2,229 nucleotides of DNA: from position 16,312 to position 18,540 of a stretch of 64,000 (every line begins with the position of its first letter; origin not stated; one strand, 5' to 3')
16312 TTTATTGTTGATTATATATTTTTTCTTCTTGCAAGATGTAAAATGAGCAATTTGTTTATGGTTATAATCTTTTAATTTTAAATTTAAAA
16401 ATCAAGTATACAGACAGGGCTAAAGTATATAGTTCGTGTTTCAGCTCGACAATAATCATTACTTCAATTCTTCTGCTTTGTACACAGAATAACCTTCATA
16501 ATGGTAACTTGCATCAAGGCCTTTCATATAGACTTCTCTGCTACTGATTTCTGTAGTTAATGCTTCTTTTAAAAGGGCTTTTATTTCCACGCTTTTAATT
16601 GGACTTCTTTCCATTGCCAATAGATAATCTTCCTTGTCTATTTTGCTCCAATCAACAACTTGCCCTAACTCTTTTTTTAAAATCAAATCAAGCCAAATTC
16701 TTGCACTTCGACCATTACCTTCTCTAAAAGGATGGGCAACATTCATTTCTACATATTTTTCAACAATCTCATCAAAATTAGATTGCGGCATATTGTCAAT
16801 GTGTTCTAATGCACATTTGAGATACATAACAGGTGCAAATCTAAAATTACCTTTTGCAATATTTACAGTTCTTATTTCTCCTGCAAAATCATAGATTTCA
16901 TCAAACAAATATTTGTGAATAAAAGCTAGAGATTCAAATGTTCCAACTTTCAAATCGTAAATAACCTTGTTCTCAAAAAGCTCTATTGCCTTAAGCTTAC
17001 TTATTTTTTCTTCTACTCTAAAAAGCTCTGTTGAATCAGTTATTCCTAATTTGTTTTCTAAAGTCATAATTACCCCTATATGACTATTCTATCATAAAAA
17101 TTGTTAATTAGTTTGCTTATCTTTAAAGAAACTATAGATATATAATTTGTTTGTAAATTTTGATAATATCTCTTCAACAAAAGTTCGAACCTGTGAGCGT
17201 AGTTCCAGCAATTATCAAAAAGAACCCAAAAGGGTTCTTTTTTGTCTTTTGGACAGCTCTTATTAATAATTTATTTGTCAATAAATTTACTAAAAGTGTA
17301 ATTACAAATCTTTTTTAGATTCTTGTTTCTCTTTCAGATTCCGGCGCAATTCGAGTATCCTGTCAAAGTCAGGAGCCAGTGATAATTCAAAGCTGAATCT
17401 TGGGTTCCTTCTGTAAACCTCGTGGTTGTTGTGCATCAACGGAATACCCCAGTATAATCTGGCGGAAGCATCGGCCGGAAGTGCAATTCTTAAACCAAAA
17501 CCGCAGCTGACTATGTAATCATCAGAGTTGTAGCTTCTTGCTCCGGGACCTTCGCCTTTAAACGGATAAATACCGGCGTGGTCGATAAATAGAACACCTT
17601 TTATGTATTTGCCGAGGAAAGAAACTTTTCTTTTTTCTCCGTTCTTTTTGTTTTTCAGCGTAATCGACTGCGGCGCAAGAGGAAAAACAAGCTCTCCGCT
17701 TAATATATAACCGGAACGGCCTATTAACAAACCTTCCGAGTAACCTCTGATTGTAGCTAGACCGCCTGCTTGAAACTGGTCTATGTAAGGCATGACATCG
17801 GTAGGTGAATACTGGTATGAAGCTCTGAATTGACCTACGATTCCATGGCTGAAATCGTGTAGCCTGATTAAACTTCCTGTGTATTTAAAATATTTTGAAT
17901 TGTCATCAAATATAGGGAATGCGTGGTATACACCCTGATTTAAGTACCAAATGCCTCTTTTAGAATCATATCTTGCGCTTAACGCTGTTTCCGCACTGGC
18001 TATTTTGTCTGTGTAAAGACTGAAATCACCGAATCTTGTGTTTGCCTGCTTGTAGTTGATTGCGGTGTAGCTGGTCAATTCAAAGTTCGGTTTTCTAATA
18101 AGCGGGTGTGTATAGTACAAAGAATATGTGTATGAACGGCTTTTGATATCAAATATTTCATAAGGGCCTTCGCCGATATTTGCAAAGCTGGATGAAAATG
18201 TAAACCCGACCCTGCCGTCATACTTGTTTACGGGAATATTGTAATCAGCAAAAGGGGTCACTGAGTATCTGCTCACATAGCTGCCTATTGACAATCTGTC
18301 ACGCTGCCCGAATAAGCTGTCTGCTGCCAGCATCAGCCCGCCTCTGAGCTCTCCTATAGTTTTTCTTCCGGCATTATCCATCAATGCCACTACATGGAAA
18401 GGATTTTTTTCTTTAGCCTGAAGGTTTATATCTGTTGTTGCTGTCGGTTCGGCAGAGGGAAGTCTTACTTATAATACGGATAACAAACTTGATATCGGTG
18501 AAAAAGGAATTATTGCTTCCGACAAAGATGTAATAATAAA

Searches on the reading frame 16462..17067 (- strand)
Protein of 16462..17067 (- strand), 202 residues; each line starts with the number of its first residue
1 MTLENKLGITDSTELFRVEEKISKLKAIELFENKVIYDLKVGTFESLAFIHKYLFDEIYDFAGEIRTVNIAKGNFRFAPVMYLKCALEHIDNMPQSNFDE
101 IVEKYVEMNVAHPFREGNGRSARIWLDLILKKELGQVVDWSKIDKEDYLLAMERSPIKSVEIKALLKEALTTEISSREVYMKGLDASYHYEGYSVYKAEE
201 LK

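Call 64: search_protein_families(library=pfam, proteins=[window:16462-17067:-], max_evalue=0.001)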
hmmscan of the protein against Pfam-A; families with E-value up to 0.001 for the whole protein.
window:16462-17067:- (202 aa): 1 family
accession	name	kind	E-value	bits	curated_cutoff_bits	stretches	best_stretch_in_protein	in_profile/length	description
PF02661.23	Fic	-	1.1e-13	52.3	24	1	47-130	7-93/93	Fic/DOC family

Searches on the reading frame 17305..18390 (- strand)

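Call 64: search_protein_families(library=pfam, proteins=[window:17305-18390:-], max_evalue=0.001)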
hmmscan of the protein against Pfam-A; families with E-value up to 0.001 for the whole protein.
window:17305-18390:- (362 aa): 2 families
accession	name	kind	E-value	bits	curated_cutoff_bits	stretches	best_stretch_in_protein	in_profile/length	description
PF03865.19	ShlB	-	4e-20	72.9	22.7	1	4-243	21-278/311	Haemolysin secretion/activation protein ShlB/FhaC/HecB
PF01103.29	Omp85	-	2.5e-15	57.3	24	1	25-337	30-322/325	Omp85 superfamily domain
